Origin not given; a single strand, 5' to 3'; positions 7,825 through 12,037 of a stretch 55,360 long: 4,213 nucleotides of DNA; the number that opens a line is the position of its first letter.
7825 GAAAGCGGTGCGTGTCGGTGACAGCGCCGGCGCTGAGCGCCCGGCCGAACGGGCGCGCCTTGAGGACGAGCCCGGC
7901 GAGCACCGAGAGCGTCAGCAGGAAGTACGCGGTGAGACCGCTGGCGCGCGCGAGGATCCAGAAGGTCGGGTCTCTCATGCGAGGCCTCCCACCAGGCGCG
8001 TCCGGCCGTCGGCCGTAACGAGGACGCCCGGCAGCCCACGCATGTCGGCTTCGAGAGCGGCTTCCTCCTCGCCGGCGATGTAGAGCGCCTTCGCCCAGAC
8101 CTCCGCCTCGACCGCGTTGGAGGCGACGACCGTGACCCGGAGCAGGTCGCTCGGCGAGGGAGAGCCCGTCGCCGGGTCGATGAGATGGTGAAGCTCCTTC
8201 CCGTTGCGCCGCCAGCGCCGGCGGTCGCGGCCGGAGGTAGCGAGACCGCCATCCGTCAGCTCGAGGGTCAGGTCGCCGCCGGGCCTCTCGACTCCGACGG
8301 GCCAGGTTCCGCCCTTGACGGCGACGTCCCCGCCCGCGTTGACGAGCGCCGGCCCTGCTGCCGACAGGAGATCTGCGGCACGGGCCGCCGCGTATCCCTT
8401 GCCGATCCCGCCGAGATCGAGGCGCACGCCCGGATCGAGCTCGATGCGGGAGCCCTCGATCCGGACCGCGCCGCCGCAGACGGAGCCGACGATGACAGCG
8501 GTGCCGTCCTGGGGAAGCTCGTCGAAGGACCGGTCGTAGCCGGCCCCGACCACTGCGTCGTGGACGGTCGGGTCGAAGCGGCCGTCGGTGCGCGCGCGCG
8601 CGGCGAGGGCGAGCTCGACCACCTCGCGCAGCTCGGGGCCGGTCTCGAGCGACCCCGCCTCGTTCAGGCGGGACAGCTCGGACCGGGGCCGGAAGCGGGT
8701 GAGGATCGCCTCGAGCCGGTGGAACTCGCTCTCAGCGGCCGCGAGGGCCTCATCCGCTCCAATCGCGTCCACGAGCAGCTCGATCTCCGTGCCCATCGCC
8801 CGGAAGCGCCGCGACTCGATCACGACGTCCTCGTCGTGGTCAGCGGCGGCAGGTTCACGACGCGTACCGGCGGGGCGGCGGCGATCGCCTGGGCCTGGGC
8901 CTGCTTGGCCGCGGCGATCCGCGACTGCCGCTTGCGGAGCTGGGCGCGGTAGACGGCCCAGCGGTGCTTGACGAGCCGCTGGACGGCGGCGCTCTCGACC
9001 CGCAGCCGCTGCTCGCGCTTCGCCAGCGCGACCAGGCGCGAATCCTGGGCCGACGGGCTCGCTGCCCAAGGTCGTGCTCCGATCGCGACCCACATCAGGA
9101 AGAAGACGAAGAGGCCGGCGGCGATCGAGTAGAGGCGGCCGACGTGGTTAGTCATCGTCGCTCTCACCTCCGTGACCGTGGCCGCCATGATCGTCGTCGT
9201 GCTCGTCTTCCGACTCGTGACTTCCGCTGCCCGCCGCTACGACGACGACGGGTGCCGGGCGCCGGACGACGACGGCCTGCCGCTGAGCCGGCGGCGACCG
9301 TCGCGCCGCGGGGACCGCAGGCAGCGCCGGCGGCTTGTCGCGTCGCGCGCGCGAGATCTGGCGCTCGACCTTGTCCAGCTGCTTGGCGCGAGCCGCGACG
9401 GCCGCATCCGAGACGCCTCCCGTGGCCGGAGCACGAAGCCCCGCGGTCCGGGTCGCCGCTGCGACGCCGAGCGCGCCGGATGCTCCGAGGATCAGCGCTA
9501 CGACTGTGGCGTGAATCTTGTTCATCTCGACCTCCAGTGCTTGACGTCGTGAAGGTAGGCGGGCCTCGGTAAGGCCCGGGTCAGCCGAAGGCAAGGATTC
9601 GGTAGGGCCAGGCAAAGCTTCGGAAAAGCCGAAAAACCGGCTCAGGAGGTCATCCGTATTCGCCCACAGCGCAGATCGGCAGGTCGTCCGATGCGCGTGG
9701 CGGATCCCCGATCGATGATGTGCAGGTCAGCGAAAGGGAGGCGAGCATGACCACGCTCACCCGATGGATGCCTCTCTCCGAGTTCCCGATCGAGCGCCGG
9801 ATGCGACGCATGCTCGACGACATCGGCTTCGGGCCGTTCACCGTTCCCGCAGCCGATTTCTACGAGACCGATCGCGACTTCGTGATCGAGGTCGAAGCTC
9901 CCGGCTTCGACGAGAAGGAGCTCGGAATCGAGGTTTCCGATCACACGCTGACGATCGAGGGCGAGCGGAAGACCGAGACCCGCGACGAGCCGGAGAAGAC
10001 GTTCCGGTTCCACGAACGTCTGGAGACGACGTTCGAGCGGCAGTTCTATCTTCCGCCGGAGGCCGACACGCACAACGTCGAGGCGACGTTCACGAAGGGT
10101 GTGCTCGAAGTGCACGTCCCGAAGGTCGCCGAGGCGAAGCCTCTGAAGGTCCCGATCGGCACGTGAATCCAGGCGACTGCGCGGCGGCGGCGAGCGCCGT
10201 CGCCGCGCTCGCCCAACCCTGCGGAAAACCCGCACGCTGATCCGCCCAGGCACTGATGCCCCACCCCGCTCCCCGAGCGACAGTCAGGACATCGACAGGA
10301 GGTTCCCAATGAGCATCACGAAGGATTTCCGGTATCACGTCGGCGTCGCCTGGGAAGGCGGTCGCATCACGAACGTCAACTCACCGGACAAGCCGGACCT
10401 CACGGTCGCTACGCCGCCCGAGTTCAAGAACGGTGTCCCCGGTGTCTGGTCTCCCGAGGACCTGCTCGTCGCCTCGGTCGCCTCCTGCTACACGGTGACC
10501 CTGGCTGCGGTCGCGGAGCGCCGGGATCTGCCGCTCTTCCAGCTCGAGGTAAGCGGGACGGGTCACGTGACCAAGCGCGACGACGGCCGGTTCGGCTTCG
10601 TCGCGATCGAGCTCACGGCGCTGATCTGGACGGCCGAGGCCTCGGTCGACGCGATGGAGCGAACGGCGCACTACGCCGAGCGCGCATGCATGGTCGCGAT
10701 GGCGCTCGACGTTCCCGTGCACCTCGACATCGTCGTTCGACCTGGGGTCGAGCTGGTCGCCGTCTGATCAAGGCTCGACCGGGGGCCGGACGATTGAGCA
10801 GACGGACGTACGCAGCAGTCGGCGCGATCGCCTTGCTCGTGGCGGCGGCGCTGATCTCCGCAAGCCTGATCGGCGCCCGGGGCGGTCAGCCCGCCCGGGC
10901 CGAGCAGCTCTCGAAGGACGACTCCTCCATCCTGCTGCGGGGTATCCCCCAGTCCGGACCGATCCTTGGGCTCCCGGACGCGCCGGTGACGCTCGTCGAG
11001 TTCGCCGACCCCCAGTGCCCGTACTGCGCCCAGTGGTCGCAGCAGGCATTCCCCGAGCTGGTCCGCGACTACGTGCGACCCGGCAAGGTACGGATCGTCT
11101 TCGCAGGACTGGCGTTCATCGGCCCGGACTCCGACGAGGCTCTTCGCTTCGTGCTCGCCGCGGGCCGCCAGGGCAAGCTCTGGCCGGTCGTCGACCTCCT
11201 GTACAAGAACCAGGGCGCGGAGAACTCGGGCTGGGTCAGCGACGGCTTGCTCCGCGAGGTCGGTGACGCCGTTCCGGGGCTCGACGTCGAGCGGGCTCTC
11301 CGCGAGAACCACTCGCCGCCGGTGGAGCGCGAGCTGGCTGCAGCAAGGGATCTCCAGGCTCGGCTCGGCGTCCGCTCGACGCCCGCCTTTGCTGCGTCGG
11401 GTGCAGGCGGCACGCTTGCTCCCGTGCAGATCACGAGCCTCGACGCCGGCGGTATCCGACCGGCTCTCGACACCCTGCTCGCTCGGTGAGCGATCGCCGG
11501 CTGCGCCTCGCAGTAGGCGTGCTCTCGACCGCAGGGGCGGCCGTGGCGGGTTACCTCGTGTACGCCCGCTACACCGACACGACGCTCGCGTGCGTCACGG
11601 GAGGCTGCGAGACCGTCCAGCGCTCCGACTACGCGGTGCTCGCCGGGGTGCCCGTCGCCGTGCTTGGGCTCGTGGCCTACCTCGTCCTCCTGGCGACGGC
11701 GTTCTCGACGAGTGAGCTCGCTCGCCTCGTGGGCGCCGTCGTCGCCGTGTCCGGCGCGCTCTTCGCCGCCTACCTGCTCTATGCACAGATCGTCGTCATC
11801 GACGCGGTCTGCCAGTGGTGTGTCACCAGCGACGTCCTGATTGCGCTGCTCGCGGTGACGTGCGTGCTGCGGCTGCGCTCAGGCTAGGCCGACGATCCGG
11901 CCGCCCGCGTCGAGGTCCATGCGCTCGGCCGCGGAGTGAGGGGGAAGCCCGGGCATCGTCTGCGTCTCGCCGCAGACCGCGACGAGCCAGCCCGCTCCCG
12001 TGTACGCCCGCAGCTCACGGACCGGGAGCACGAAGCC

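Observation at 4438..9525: Split NOX/FRE-like electron-export operon: ferredoxin reductase, ferredoxin, bis-heme membrane protein and ApbE, with no recognisable acceptor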

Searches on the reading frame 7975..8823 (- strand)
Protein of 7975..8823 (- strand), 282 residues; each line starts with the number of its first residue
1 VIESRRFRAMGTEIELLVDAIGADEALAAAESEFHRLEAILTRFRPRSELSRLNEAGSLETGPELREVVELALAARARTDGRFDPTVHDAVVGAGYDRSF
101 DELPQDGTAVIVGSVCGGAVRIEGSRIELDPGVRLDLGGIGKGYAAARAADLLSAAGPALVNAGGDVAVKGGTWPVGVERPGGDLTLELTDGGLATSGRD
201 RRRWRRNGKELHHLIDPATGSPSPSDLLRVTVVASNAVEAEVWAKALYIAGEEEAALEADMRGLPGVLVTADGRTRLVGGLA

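Call 7: search_protein_families(library=ncbifam, proteins=[window:7975-8823:-], max_evalue=0.01)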
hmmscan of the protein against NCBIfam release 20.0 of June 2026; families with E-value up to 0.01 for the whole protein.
window:7975-8823:- (282 aa): 1 family
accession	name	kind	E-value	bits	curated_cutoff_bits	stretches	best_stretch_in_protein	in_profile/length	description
NF007774.0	PRK10461.1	equivalog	6.5e-21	74.6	498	1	29-273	64-331/351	FAD:protein FMN transferase ApbE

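Call 36: search_solved_structures(query=window:7975-8823:-, max_evalue=0.001, show_alignments=3)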
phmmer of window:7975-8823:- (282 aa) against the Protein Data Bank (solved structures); distinct sequences matched with E-value up to 0.001: 13.
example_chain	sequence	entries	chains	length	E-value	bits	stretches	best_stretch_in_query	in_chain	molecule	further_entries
4xgw_A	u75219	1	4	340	2.3e-22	82.9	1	26-274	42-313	FAD:protein FMN transferase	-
2o18_A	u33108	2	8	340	8.6e-22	81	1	26-274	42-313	Thiamine biosynthesis lipoprotein apbE | FAD:protein FMN transferase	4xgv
1vrm_A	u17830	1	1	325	1e-21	80.8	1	8-258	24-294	hypothetical protein TM1553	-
3pnd_A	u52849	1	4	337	4.6e-21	78.6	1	18-273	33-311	Thiamine biosynthesis lipoprotein ApbE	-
4xgx_A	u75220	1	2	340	5.3e-21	78.4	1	30-274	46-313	FAD:protein FMN transferase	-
6nxi_A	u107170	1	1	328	8.4e-19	71.2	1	40-270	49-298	FAD:protein FMN transferase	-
4xdt_A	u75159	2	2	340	8.8e-19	71.2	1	25-281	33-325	FAD:protein FMN transferase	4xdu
4ifu_A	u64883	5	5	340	6e-18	68.4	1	25-281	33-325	FAD:protein FMN transferase | Thiamine biosynthesis lipoprotein ApbE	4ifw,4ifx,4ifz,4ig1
5mgy_H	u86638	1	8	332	6.2e-18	68.4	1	30-274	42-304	FAD:protein FMN transferase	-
7mgt_A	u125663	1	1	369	8.3e-18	68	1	25-281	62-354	FAD:protein FMN transferase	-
4xdr_A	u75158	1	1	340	1.6e-17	67.1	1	25-281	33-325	FAD:protein FMN transferase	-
6nxj_A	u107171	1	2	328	2.1e-17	66.6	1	40-270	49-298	FAD:protein FMN transferase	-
7esa_A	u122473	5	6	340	1.6e-10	44.1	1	10-252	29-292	FAD:protein FMN transferase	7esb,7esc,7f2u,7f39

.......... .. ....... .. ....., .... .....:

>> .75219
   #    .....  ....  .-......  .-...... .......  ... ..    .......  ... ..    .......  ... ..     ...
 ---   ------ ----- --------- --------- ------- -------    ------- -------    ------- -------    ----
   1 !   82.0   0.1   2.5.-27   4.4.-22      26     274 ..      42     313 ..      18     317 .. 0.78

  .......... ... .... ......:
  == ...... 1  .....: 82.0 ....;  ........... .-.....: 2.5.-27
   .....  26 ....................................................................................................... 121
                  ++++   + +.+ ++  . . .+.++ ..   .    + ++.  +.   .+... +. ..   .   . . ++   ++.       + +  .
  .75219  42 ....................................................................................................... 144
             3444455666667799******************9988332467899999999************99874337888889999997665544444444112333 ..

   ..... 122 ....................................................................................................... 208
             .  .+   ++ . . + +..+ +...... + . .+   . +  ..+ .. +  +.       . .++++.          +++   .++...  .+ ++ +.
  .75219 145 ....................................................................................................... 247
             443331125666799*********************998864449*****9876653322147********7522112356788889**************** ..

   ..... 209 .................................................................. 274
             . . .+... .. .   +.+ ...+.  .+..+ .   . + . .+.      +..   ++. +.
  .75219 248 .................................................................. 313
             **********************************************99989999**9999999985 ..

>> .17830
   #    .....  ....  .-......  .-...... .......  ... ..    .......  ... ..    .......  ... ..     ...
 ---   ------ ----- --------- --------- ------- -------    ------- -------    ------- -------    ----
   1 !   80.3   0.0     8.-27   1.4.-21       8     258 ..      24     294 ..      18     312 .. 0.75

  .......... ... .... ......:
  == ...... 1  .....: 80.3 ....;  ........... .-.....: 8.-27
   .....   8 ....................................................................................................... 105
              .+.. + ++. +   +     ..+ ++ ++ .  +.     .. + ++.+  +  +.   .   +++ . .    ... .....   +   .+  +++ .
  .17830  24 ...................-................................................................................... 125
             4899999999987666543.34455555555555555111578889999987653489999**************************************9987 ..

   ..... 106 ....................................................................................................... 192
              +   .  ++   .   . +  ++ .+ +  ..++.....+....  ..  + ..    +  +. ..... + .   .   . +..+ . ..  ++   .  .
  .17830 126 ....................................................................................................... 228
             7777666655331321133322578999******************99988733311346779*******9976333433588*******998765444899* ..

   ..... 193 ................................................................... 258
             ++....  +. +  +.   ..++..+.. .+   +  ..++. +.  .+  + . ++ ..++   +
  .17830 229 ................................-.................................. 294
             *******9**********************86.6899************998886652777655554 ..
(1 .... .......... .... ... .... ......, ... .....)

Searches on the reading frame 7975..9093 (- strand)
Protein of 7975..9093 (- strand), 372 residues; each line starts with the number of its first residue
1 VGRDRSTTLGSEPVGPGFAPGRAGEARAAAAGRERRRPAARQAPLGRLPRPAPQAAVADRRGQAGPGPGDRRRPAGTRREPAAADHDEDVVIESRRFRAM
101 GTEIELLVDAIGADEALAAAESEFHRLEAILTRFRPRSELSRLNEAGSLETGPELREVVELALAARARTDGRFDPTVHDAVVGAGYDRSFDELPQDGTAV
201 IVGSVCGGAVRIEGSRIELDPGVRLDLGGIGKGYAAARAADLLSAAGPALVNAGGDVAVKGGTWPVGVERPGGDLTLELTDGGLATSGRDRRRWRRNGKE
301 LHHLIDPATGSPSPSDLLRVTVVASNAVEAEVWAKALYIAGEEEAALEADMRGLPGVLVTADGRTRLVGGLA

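Call 3: search_protein_families(library=pfam, proteins=[window:7975-9093:-], max_evalue=0.1)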
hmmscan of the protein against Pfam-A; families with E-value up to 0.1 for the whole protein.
window:7975-9093:- (372 aa): 1 family
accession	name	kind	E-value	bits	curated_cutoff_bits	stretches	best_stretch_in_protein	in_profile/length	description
PF02424.20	ApbE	-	4.7e-55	187.4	25.6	1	100-346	1-252/266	ApbE family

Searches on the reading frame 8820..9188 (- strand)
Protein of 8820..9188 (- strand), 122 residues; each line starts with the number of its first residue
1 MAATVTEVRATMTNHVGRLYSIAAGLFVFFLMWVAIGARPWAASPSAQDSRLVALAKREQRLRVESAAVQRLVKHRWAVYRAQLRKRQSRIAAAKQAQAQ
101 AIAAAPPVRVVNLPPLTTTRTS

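Call 3: search_protein_families(library=pfam, proteins=[window:8820-9188:-], max_evalue=0.1)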
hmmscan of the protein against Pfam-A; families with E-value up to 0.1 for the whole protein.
window:8820-9188:- (122 aa): 1 family
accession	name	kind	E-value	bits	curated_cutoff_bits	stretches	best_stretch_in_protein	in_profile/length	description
PF02970.22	TBCA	-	0.096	13.4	30.3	0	58-99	2-42/99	Tubulin binding cofactor A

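Call 7: search_protein_families(library=ncbifam, proteins=[window:8820-9155:-], max_evalue=0.01)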
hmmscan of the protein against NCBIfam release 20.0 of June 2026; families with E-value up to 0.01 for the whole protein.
window:8820-9155:- (111 aa): 0 families

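Call 17: find_homologous_proteins(query=window:8820-9155:-, max_evalue=0.001)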
Query window:8820-9155:- (111 aa): 127 proteins with E <= 0.001 among 231 candidates; the best 120 are listed.
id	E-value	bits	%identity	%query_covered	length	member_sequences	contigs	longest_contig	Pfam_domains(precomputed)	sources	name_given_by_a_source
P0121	1.7e-61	222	99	100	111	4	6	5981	-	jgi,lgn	jgi:hypothetical protein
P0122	6.4e-52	192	87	100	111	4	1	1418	-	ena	-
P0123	1.9e-51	190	86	100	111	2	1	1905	-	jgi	jgi:hypothetical protein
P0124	9.2e-51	188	85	100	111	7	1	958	-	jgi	-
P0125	1.4e-50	187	86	100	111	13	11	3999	-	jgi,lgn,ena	jgi:hypothetical protein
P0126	4.9e-48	179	82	100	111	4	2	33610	-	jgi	jgi:hypothetical protein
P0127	2.7e-47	177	83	100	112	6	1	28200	-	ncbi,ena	-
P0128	4.4e-46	173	80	100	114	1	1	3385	-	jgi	jgi:hypothetical protein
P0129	1.1e-44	168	79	100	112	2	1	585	-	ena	-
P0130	1.2e-44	168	79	100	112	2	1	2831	-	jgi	jgi:hypothetical protein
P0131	5.8e-44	166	75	100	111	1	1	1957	-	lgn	-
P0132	1.1e-43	165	77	100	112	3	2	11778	-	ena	-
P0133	1.4e-43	165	77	100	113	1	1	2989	-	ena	-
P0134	2.0e-43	164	76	100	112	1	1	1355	-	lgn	-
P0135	2.0e-43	164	78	100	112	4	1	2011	-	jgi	jgi:hypothetical protein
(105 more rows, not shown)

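Call 34: search_protein_representatives(alignment_id=A1)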
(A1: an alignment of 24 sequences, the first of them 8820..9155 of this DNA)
Query: 24 sequences, 117 profile positions. Proteins with E-value up to 0.001 (for the whole library): 355; up to 1e-10: 247; up to 1e-30: 25. The best 150 are listed.
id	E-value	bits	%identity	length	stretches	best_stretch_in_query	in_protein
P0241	1.6e-38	147.8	-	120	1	1-117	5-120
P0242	4.0e-37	143.3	-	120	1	1-117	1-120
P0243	5.8e-37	142.8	-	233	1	1-117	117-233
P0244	1.1e-36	141.9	-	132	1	1-117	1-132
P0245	1.2e-35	138.6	-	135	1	1-117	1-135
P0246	1.2e-35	138.6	-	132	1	1-117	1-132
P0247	1.2e-35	138.5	-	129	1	1-117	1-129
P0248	3.0e-35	137.3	-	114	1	1-117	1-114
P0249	9.6e-35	135.7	-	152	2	1-87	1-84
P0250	2.3e-34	134.5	-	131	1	1-98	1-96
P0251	3.3e-34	133.9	-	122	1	1-117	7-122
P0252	5.5e-34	133.2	-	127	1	1-117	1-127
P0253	7.4e-34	132.8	-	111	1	1-117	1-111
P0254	1.7e-33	131.6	-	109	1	1-117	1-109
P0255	3.3e-33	130.7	-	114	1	1-117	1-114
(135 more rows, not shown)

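Call 64: predict_structure(alignment_id=A1)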
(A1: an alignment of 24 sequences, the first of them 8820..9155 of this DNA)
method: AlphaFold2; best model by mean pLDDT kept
length: 111 residues; sequences in the alignment: 24
mean_pLDDT: 81.1   pTM: 0.38
mean pLDDT of the five models: 81.1, 80.6, 77.2, 77.1, 75.0
residues with pLDDT >= 90: 39; 70-90: 48; 50-70: 23; < 50: 1
segments of 3 or more residues with pLDDT < 50: none
pLDDT, mean of each block of 10 residues (from residue 1): 72 89 70 60 88 95 96 95 88 70 72 56
secondary structure, 60 per line:
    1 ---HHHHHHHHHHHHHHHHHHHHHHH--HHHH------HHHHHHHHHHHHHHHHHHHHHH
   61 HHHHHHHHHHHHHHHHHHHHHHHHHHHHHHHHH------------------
elements in order: H4-26 H29-32 H39-93

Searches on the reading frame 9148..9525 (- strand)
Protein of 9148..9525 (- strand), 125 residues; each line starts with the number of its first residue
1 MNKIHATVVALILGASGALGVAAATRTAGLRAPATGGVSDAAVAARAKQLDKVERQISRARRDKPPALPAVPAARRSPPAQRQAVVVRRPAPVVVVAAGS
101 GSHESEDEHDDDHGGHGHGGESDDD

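Call 3: search_protein_families(library=pfam, proteins=[window:9148-9525:-], max_evalue=0.1)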
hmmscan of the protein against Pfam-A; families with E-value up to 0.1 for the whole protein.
window:9148-9525:- (125 aa): 1 family
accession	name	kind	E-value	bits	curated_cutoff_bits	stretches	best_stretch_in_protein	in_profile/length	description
PF19744.4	DUF6232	-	0.04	14.8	27.4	1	6-60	58-116/117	Family of unknown function (DUF6232)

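Call 7: search_protein_families(library=ncbifam, proteins=[window:9148-9525:-], max_evalue=0.01)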
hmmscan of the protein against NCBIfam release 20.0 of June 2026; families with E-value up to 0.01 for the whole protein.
window:9148-9525:- (125 aa): 0 families

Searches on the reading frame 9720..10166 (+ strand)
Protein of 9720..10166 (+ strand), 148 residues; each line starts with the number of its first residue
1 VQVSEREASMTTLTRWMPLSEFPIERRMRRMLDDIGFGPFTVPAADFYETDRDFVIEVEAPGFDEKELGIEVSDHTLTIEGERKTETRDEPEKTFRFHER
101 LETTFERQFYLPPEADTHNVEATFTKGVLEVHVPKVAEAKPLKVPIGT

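Call 67: search_protein_families(library=pfam, proteins=[window:9720-10166:+], max_evalue=0.00001)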
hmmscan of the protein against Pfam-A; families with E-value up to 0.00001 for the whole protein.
window:9720-10166:+ (148 aa): 1 family
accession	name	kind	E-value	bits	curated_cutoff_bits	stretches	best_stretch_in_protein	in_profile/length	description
PF00011.27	HSP20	-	6e-21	74.9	20.8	1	48-144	3-99/102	Hsp20/alpha crystallin family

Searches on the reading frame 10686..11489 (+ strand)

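Call 56: search_protein_families(library=pfam, proteins=[window:10686-11489:+], max_evalue=0.001)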
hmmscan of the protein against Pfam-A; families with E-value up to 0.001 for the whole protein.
window:10686-11489:+ (267 aa): 3 families
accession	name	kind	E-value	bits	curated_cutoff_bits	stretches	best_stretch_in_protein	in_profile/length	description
PF13462.12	Thioredoxin_4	-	1.3e-18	68.2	23.2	1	91-237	5-145/165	Thioredoxin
PF01323.26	DSBA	-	2.4e-06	27.9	25.6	1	102-239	1-174/191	DSBA-like thioredoxin domain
PF13098.12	Thioredoxin_2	-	0.00067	20.4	27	0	102-236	8-80/104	Thioredoxin-like domain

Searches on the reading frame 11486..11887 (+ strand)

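Call 67: search_protein_families(library=pfam, proteins=[window:11486-11887:+], max_evalue=0.00001)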
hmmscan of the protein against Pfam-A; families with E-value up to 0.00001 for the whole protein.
window:11486-11887:+ (133 aa): 1 family
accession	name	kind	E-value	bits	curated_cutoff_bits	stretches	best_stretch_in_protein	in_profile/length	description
PF07884.19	VKOR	-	4.5e-20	72.6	27.5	1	9-125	2-132/134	Vitamin K epoxide reductase family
